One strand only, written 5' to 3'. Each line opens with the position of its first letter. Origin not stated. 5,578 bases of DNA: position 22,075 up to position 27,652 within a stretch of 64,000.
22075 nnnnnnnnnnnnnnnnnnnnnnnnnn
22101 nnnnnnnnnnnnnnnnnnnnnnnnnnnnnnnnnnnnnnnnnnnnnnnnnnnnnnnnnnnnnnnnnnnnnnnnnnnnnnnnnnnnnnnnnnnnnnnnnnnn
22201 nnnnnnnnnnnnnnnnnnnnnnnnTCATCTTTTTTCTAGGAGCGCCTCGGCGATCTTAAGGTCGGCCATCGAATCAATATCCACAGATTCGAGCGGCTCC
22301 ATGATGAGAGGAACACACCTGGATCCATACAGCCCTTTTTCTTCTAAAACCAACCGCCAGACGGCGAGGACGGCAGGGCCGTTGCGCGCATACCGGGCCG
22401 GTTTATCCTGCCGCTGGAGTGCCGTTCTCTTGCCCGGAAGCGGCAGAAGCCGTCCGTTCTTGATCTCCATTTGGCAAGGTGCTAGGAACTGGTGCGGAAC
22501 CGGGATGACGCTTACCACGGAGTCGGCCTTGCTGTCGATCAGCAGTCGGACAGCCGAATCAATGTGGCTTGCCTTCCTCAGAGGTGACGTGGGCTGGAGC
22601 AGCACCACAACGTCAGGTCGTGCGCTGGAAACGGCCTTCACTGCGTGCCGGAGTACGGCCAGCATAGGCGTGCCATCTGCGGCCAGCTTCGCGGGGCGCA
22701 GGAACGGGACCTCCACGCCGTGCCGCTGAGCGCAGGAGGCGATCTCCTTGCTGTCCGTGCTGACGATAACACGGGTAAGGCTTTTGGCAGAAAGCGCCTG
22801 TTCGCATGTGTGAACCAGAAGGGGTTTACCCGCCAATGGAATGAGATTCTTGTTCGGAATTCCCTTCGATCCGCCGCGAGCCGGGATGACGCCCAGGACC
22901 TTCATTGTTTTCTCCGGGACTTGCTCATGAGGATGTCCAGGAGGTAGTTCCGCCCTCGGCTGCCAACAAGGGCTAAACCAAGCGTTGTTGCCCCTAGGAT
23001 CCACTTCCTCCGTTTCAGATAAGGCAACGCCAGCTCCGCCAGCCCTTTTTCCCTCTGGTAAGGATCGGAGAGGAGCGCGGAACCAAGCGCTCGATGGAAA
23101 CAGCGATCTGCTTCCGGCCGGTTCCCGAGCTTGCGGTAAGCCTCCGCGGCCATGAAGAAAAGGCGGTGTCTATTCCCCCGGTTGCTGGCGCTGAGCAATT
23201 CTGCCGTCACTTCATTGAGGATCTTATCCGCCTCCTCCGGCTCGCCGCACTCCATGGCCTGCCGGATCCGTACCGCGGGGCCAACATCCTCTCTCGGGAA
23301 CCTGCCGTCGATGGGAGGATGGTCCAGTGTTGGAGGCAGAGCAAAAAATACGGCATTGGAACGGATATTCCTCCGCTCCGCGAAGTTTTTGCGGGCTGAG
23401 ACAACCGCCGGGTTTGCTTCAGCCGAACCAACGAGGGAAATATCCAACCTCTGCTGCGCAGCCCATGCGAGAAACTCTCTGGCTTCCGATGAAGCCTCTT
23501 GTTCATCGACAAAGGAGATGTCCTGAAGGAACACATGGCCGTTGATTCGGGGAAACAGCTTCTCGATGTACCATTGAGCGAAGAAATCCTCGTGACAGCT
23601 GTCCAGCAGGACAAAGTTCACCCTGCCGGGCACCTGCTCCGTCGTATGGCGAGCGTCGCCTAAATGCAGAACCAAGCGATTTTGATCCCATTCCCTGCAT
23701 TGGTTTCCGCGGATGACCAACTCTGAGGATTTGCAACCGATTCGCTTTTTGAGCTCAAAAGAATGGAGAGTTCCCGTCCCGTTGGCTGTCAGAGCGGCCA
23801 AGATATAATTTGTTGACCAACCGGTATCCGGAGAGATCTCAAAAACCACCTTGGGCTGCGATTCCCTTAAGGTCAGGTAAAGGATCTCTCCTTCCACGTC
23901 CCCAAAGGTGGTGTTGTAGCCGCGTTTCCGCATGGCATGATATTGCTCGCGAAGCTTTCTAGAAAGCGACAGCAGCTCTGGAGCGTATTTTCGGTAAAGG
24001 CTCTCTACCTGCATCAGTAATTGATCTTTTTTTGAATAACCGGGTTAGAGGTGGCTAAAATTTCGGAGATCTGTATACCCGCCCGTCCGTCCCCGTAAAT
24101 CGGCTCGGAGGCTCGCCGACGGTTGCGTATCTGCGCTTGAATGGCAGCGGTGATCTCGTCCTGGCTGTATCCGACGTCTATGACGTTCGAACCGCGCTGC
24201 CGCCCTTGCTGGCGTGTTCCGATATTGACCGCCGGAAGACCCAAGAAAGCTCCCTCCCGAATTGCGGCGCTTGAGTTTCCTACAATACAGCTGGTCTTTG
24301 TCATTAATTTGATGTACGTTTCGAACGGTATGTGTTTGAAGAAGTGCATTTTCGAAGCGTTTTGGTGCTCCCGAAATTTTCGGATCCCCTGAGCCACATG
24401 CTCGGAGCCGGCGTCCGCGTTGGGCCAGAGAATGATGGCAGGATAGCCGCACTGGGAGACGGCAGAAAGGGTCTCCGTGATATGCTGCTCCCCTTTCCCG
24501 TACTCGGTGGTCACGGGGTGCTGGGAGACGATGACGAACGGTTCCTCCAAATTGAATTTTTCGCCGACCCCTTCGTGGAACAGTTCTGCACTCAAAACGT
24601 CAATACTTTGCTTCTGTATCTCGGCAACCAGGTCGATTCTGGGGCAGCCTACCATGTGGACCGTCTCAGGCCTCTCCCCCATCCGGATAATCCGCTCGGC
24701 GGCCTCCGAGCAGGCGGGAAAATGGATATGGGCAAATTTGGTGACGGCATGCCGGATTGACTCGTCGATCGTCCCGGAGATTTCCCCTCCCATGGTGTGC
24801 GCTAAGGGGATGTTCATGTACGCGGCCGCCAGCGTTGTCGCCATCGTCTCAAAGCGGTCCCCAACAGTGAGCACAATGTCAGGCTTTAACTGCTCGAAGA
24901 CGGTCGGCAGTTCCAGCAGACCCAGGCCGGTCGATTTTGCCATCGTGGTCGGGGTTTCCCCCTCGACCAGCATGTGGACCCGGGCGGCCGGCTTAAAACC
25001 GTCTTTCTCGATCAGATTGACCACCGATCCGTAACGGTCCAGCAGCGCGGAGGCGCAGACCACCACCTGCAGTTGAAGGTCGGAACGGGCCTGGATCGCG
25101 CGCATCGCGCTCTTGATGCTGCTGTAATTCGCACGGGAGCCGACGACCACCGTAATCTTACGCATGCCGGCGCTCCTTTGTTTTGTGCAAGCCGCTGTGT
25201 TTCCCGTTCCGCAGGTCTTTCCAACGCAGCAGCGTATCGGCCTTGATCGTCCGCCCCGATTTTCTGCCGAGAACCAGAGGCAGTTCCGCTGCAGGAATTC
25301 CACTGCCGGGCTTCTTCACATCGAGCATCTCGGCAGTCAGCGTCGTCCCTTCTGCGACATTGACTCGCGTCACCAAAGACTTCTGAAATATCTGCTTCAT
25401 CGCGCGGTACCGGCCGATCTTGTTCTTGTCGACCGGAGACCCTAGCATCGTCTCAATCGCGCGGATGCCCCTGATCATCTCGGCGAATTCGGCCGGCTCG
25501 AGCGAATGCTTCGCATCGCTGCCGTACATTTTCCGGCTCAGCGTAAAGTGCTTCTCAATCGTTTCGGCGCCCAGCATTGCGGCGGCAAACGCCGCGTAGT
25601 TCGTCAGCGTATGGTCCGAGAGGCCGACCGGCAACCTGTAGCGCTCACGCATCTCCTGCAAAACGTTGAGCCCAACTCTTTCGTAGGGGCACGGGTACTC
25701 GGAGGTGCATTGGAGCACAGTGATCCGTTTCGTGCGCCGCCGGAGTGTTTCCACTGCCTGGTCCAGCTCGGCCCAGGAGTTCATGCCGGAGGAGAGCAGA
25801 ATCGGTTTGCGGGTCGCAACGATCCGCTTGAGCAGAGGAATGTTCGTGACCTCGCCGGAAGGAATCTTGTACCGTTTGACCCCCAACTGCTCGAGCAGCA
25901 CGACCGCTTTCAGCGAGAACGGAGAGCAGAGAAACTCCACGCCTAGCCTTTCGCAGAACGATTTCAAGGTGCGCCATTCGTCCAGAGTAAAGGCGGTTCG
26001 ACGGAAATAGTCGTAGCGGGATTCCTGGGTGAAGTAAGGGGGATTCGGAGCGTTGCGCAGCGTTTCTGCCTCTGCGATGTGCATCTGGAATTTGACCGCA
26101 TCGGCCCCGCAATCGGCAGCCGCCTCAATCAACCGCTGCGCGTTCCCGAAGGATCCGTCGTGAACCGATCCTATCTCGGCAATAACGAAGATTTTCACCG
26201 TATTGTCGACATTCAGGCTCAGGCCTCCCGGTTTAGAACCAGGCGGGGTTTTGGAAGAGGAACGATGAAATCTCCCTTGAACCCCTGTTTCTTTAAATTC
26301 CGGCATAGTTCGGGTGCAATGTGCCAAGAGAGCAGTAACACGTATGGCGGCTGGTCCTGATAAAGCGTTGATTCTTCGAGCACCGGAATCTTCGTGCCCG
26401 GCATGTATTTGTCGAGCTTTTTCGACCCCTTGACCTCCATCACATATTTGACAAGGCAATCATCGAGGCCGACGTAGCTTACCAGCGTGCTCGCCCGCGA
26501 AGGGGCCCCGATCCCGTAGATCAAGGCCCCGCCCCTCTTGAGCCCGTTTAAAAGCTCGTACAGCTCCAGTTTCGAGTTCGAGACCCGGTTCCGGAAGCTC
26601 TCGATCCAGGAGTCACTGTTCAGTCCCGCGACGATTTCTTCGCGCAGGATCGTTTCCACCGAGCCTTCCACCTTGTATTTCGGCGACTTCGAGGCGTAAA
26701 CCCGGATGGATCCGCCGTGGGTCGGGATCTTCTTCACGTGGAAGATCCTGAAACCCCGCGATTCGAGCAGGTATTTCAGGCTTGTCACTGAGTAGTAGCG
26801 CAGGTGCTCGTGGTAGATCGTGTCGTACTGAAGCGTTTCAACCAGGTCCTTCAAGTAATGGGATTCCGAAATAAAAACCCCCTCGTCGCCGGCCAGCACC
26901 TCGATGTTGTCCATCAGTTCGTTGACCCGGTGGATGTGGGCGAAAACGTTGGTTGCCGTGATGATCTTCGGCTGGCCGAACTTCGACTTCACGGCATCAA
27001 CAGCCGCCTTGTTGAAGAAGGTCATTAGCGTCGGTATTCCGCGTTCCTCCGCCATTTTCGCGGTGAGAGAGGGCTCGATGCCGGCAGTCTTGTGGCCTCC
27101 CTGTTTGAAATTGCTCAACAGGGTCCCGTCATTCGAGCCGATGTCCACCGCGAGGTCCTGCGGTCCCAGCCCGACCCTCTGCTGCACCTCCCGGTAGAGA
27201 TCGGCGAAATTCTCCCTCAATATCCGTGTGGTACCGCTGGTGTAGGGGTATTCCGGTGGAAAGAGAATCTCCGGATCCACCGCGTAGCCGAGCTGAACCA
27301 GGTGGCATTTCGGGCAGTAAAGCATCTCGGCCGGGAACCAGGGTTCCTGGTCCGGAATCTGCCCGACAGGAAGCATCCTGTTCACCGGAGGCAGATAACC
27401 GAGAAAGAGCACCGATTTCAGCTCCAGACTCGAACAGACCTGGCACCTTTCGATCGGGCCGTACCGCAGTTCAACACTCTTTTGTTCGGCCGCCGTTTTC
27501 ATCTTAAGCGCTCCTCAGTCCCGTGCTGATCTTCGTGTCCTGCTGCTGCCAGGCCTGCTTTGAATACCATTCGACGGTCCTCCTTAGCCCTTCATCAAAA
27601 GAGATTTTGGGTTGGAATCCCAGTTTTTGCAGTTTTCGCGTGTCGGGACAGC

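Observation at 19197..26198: KpsS/KpsC-like (Kdo-transferase family) enzyme between wzt and a CMP-nonulosonate synthetase; possible non-Kdo chain-terminating cap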

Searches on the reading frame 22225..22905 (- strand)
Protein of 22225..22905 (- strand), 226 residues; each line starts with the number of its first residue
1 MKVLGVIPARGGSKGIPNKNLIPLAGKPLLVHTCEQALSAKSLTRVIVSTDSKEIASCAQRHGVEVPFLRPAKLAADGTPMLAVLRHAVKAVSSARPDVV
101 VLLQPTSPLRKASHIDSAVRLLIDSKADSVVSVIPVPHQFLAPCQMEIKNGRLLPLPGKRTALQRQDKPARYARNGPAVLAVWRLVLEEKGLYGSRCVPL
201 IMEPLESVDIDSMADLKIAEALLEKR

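Call 4: search_protein_families(library=pfam, proteins=[window:22225-22905:-], max_evalue=0.01)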
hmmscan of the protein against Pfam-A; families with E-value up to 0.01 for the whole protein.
window:22225-22905:- (226 aa): 3 families
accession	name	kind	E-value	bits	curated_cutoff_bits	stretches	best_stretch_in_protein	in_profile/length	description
PF02348.25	CTP_transf_3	-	1e-28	101.1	22.6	1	5-224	2-207/217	Cytidylyltransferase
PF12804.13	NTP_transf_3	-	1.2e-06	29.3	27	1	18-133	15-122/160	MobA-like NTP transferase domain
PF01128.25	IspD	-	2.5e-05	24.6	27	1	6-136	4-130/221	2-C-methyl-D-erythritol 4-phosphate cytidylyltransferase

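Call 5: search_protein_families(library=ncbifam, proteins=[window:22225-22905:-], max_evalue=0.01)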
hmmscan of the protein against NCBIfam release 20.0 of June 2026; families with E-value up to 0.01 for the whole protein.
window:22225-22905:- (226 aa): 11 families
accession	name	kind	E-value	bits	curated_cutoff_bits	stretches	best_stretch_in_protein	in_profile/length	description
TIGR03584.1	PseF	equivalog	2.7e-41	141.6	205.7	1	5-223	2-220/222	pseudaminic acid cytidylyltransferase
NF003952.0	PRK05450.1-5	subfamily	9.2e-20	70.8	193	1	1-132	1-126/250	3-deoxy-manno-octulosonate cytidylyltransferase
NF003950.0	PRK05450.1-3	subfamily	1.4e-17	63.9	234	1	1-131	1-126/248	3-deoxy-manno-octulosonate cytidylyltransferase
NF009905.0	PRK13368.1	subfamily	3.4e-17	62.6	255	1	1-133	1-125/243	3-deoxy-manno-octulosonate cytidylyltransferase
NF003948.0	PRK05450.1-1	equivalog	2.6e-13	49.8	281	1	1-135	4-133/248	3-deoxy-manno-octulosonate cytidylyltransferase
TIGR00466.1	kdsB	equivalog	1.9e-10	40.6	155.2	1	4-119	4-113/241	3-deoxy-manno-octulosonate cytidylyltransferase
NF001183.0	PRK00155.1-3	subfamily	1.5e-05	24.5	166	1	8-56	12-59/237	D-ribitol-5-phosphate cytidylyltransferase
TIGR00453.1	ispD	equivalog_domain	4.6e-05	22.9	181.3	1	7-136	4-130/219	2-C-methyl-D-erythritol 4-phosphate cytidylyltransferase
NF001186.0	PRK00155.2-3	equivalog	5.9e-05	22.6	253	1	17-136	22-136/224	2-C-methyl-D-erythritol 4-phosphate cytidylyltransferase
NF010933.0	PRK14353.1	equivalog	0.00026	19.7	505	1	18-131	24-133/453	bifunctional UDP-N-acetylglucosamine diphosphorylase/glucosamine-1-phosphate N-acetyltransferase GlmU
NF009924.0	PRK13385.1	subfamily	0.0071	16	342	0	17-56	20-59/230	2-C-methyl-D-erythritol 4-phosphate cytidylyltransferase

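Call 61: search_solved_structures(query=window:22225-22905:-, max_evalue=0.00001)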
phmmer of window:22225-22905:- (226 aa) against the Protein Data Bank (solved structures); distinct sequences matched with E-value up to 0.00001: 16.
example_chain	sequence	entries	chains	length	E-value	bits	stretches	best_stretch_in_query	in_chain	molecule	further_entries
1eyr_A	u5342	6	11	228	1.1e-30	110.6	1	4-224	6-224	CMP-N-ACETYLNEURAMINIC ACID SYNTHETASE | N-acylneuraminate cytidylyltransferase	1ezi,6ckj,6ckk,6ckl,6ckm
6ifd_A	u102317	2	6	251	1.4e-27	100.4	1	4-223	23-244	CMP-N-acetylneuraminate Synthetase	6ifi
9t4z_A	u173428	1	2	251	6.1e-21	78.7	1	2-222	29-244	PpNeuA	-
9ftb_A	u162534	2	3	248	1e-18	71.4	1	4-127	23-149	NeuA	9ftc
1qwj_A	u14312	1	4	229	2.8e-15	60.2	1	6-221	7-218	cytidine monophospho-N-acetylneuraminic acid synthetase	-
3jtj_A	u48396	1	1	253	3.8e-10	43.4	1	2-113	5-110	3-deoxy-manno-octulosonate cytidylyltransferase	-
1gq9_A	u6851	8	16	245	3e-09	40.5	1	2-175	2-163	3-DEOXY-MANNO-OCTULOSONATE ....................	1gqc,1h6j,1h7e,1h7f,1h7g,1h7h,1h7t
1vh1_A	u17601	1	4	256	1.1e-08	38.7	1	4-129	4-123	3-deoxy-manno-octulosonate cytidylyltransferase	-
3k8d_A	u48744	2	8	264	1.2e-08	38.5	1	4-128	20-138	3-deoxy-manno-octulosonate cytidylyltransferase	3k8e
1vh3_A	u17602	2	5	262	4.2e-08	36.7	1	5-108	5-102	3-deoxy-manno-octulosonate cytidylyltransferase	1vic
3duv_A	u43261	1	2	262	4.2e-08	36.7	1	5-108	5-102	3-deoxy-manno-octulosonate cytidylyltransferase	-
4fcu_A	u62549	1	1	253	2e-07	34.5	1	6-134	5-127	3-deoxy-manno-octulosonate cytidylyltransferase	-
8ees_A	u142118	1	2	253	2e-07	34.5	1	6-135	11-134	3-deoxy-manno-octulosonate cytidylyltransferase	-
3pol_A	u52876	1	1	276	2.4e-07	34.2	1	6-134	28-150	3-deoxy-manno-octulosonate cytidylyltransferase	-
3tqd_A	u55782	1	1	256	2.6e-07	34.1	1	5-112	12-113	3-deoxy-manno-octulosonate cytidylyltransferase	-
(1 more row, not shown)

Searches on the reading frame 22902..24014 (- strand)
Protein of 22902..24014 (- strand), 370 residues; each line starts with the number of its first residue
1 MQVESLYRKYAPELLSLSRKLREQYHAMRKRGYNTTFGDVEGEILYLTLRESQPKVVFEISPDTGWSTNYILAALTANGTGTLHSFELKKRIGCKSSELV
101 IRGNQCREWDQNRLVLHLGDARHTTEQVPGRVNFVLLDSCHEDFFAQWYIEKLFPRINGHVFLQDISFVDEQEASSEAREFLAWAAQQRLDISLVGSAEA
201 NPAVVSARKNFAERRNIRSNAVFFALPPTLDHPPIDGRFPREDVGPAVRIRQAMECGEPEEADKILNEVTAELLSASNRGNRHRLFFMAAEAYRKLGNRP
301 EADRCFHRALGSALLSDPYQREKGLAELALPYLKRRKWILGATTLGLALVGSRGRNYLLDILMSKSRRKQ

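Call 4: search_protein_families(library=pfam, proteins=[window:22902-24014:-], max_evalue=0.01)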
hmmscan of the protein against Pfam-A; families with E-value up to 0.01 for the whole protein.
window:22902-24014:- (370 aa): 3 families
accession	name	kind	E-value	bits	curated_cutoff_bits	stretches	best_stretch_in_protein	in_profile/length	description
PF13578.12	Methyltransf_24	-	7.5e-08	33.6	26.3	1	64-159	7-96/105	Methyltransferase domain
PF13176.12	TPR_7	-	0.0047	17.4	27.9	0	290-312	6-28/36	Tetratricopeptide repeat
PF07719.23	TPR_2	-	0.0047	17.4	27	0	285-310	3-28/34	Tetratricopeptide repeat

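Call 5: search_protein_families(library=ncbifam, proteins=[window:22902-24014:-], max_evalue=0.01)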
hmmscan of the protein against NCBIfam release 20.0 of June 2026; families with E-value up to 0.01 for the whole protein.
window:22902-24014:- (370 aa): 0 families

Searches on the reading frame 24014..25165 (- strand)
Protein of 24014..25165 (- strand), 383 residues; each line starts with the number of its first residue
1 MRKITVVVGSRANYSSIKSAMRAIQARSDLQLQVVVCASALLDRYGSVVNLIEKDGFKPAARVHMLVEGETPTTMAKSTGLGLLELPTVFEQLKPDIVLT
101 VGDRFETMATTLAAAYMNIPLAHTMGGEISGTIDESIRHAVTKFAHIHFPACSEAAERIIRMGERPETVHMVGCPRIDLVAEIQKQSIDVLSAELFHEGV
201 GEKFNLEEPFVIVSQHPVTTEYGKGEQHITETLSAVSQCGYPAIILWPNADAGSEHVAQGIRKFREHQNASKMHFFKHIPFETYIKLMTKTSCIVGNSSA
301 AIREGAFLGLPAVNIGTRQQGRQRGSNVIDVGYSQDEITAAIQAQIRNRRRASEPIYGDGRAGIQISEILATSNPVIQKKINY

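Call 4: search_protein_families(library=pfam, proteins=[window:24014-25165:-], max_evalue=0.01)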
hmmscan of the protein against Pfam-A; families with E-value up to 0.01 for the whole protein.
window:24014-25165:- (383 aa): 1 family
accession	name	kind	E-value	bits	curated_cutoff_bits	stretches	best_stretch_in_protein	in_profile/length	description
PF02350.25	Epimerase_2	-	3.2e-72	243.7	30.6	1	22-370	1-346/347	UDP-N-acetylglucosamine 2-epimerase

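Call 5: search_protein_families(library=ncbifam, proteins=[window:24014-25165:-], max_evalue=0.01)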
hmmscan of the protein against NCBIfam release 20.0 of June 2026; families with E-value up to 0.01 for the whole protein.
window:24014-25165:- (383 aa): 2 families
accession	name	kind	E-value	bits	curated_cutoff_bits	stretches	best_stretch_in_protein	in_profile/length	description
TIGR03568.1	NeuC_NnaA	equivalog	8.2e-122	406.6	235.9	1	2-370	1-365/365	UDP-N-acetylglucosamine 2-epimerase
TIGR00236.1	wecB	equivalog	5e-21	75.3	210.15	1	3-371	2-363/366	non-hydrolyzing UDP-N-acetylglucosamine 2-epimerase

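Call 59: search_solved_structures(query=window:24014-25165:-, max_evalue=1e-10)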
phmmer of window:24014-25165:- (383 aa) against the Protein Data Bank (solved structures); distinct sequences matched with E-value up to 1e-10: 8.
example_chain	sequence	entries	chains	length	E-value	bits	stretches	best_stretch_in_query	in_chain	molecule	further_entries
4zht_A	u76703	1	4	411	5.1e-74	252.6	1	4-372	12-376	Bifunctional UDP-N-acetylglucosamine 2-epimerase/N-acetylmannosamine kinase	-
5xvs_A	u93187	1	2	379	1.5e-62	214.9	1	1-373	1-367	GDP/UDP-N,N'-diacetylbacillosamine 2-epimerase (Hydrolyzing)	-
5zlr_A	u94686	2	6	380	1.5e-62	214.9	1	1-373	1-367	GDP/UDP-N,N'-diacetylbacillosamine 2-epimerase (Hydrolyzing)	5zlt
5dld_A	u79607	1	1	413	4.2e-15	58.8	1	1-366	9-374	UDP-N-Acetylglucosamine 2-epimerase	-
3dzc_A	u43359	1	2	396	2.1e-12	49.9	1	1-371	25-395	UDP-N-acetylglucosamine 2-epimerase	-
1vgv_A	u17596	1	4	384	8.2e-11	44.7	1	85-371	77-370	UDP-N-acetylglucosamine 2-epimerase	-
1f6d_A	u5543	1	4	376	8.6e-11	44.6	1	85-371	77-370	UDP-N-ACETYLGLUCOSAMINE 2-EPIMERASE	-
5enz_A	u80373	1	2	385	9.7e-11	44.5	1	1-188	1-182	UDP-GlcNAc 2-epimerase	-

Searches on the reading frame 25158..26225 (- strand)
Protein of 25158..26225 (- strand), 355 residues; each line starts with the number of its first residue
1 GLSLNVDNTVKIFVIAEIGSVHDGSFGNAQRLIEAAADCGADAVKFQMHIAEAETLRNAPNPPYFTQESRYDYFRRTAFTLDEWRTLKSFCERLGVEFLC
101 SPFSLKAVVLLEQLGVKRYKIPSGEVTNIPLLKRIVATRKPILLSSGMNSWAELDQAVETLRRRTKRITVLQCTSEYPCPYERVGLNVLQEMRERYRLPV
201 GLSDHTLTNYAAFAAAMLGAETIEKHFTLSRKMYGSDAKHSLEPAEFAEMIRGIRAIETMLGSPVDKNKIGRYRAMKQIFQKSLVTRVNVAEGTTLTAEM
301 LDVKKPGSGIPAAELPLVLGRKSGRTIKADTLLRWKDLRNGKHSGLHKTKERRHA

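Call 4: search_protein_families(library=pfam, proteins=[window:25158-26225:-], max_evalue=0.01)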
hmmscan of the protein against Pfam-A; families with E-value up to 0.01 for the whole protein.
window:25158-26225:- (355 aa): 2 families
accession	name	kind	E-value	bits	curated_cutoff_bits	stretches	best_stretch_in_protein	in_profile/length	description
PF03102.20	NeuB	-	1.3e-81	274.1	22.1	1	32-264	1-239/241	NeuB family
PF08666.17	SAF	-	4e-09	37.3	21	1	283-339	3-63/63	SAF domain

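Call 5: search_protein_families(library=ncbifam, proteins=[window:25158-26225:-], max_evalue=0.01)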
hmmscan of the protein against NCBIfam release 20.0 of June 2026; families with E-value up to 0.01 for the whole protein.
window:25158-26225:- (355 aa): 3 families
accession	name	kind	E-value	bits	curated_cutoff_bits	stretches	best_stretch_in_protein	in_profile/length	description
TIGR03569.1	NeuB_NnaB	equivalog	1.3e-107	359.7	399.65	1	12-332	1-328/329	N-acetylneuraminate synthase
TIGR03586.1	PseI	equivalog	7.4e-74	248.9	340.25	1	12-331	2-325/327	pseudaminic acid synthase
NF006421.0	PRK08673.1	subfamily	0.0022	17.3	335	0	208-263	280-335/338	3-deoxy-7-phosphoheptulonate synthase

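Call 60: search_solved_structures(query=window:25158-26198:-, max_evalue=1e-10)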
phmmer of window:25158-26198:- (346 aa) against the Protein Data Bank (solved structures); distinct sequences matched with E-value up to 1e-10: 8.
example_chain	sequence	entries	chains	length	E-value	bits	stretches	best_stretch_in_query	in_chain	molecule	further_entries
4ipj_A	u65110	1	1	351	1.5e-51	178.6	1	4-319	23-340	Polysialic acid capsule biosynthesis protein SiaC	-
1xuu_A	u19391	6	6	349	3.8e-51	177.3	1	4-319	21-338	polysialic acid capsule biosynthesis protein SiaC | N-acetylneuraminate synthase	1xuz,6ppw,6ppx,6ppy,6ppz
4ipi_A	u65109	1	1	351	1e-50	175.9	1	4-319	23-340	Polysialic acid capsule biosynthesis protein SiaC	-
2wqp_A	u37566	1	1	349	9.5e-50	172.7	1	4-319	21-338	POLYSIALIC ACID CAPSULE BIOSYNTHESIS PROTEIN SIAC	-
8h2c_A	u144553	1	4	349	1.8e-38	135.6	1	2-327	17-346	Pseudaminic acid synthase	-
1vli_A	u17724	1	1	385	6.6e-36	127.2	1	3-329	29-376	Spore coat polysaccharide biosynthesis protein spsE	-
6ncs_A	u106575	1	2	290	1.5e-33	119.4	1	3-254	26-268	N-acetylneuraminic acid (Sialic acid) synthetase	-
3g8r_A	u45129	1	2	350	1.4e-20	76.8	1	64-295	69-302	Probable spore coat polysaccharide biosynthesis protein E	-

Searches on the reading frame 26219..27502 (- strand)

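Call 4: search_protein_families(library=pfam, proteins=[window:26219-27502:-], max_evalue=0.01)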
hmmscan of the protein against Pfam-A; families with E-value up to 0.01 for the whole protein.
window:26219-27502:- (427 aa): 4 families
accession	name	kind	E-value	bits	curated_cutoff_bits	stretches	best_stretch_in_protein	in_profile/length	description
PF08484.17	Methyltransf_14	-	1.8e-37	129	23.5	1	260-417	1-160/160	C-methyltransferase C-terminal domain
PF08421.16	Methyltransf_13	-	1e-15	58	31.3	1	20-81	1-62/62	Putative zinc binding domain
PF13489.12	Methyltransf_23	-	3.5e-15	56.6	27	1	119-255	27-163/164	Methyltransferase domain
PF08242.18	Methyltransf_12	-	0.006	17.7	30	0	119-210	1-98/98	Methyltransferase domain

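Call 5: search_protein_families(library=ncbifam, proteins=[window:26219-27502:-], max_evalue=0.01)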
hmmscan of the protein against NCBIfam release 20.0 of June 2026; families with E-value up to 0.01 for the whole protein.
window:26219-27502:- (427 aa): 0 families
